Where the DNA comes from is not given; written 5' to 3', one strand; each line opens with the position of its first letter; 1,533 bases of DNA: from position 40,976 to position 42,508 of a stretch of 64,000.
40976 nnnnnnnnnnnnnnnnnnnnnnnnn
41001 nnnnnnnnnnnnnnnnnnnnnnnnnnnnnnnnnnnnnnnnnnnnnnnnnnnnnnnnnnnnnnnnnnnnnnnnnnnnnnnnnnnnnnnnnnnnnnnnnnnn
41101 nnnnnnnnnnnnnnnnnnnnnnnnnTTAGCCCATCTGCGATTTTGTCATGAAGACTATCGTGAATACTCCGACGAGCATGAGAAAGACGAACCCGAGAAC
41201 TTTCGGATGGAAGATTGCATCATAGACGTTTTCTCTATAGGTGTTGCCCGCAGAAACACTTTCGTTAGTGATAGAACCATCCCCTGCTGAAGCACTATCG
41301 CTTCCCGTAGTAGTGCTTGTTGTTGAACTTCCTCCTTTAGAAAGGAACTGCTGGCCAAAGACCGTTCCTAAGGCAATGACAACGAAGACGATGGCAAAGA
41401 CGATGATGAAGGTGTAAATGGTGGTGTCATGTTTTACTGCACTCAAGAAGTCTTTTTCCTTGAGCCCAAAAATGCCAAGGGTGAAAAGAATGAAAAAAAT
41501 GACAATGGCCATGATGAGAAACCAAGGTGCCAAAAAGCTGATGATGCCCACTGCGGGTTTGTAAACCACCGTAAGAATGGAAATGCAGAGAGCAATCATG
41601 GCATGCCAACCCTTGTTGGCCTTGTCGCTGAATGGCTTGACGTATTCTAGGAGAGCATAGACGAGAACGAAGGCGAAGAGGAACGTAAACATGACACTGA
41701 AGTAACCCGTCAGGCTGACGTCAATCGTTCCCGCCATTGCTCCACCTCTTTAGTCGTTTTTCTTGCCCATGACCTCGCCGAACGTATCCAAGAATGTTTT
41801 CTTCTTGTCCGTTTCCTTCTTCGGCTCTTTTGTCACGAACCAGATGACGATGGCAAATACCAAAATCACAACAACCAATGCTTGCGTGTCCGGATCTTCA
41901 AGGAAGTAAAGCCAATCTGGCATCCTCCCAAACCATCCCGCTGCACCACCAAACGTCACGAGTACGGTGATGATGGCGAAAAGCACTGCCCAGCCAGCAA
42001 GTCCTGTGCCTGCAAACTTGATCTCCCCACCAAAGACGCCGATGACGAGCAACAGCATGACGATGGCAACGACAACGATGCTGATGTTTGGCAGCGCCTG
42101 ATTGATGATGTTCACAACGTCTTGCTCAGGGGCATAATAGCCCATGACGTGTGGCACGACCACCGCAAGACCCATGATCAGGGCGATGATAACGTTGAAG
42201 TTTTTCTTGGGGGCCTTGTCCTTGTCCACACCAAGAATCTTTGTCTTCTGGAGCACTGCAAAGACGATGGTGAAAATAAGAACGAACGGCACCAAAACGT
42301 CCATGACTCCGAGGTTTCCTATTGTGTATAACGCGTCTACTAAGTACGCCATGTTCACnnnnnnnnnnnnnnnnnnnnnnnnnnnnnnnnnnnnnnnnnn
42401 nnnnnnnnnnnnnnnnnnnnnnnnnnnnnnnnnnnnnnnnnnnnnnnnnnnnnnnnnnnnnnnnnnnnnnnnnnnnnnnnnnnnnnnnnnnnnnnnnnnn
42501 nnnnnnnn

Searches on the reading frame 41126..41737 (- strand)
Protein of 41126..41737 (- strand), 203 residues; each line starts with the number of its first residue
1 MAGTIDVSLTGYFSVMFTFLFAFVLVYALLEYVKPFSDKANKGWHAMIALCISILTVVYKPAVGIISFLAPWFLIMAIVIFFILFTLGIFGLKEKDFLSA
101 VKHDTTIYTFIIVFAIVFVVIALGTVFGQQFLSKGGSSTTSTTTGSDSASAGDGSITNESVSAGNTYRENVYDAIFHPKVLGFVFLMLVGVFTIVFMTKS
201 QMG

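Call 23: search_protein_families(library=pfam, proteins=[window:41126-41737:-], max_evalue=0.001)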
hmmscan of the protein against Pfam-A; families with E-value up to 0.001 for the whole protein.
window:41126-41737:- (203 aa): 0 families

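Call 43: search_protein_families(library=pfam, proteins=[window:41126-41737:-], max_evalue=0.5)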
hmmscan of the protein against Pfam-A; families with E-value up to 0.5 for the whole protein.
window:41126-41737:- (203 aa): 6 families
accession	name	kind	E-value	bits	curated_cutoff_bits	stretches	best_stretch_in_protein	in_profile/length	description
PF09586.16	YfhO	-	0.0016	17.3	28.5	1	17-133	341-450/835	Bacterial membrane protein YfhO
PF09843.14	DUF2070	-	0.0094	14.7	30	1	7-144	35-149/561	Predicted membrane protein (DUF2070)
PF15844.10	TMCCDC2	-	0.0095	16.5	27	1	51-135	21-98/171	Transmembrane and coiled-coil domain-containing protein 2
PF21827.1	New_glue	-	0.023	14.9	31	1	109-155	4-48/94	New glue protein family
PF10676.14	gerPA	-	0.047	14.4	27.3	1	137-173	30-66/72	Spore germination protein gerPA/gerPF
PF25184.1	YxzE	-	0.06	14.8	40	1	106-154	3-56/65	YxzE-like putative bacteriocin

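Call 59: search_protein_families(library=ncbifam, proteins=[window:41126-41737:-], max_evalue=0.1)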
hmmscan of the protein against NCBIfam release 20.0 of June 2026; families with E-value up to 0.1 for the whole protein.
window:41126-41737:- (203 aa): 2 families
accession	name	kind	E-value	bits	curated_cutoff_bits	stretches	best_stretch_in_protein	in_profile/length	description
TIGR03943.1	TIGR03943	equivalog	0.047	13.1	88.8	1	72-150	15-100/221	TIGR03943 family putative permease subunit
NF042931.1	SAG1386_EF1546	equivalog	0.059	13.4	80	1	109-151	29-71/158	SAG1386/EF1546 family surface-associated protein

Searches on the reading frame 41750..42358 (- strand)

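Call 23: search_protein_families(library=pfam, proteins=[window:41750-42358:-], max_evalue=0.001)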
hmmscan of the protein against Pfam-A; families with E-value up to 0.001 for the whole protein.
window:41750-42358:- (202 aa): 0 families

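Call 43: search_protein_families(library=pfam, proteins=[window:41750-42358:-], max_evalue=0.5)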
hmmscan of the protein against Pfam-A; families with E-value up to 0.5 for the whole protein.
window:41750-42358:- (202 aa): 3 families
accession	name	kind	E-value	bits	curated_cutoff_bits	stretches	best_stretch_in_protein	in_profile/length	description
PF11143.13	DUF2919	-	0.093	13.5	27.2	1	55-131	55-132/146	Protein of unknown function (DUF2919)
PF00002.29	7tm_2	-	0.14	11.9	20.6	1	101-188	103-196/250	7 transmembrane receptor (Secretin family)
PF19529.4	DUF6057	-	0.21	10.9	29.8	1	23-187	101-263/569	Family of unknown function (DUF6057)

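Call 59: search_protein_families(library=ncbifam, proteins=[window:41750-42358:-], max_evalue=0.1)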
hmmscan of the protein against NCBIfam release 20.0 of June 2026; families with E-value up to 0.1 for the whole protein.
window:41750-42358:- (202 aa): 3 families
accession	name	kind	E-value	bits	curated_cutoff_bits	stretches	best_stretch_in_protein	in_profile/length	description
TIGR03025.1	EPS_sugtrans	subfamily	0.0074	15.6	295.55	1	29-135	7-108/445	exopolysaccharide biosynthesis polyprenyl glycosylphosphotransferase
NF047940.1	WD1261_full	equivalog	0.052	12.4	300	1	35-108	299-378/411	WD1261 family protein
NF033218.1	anchor_AmaP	equivalog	0.071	12.9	55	0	124-182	9-75/166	alkaline shock response membrane anchor protein AmaP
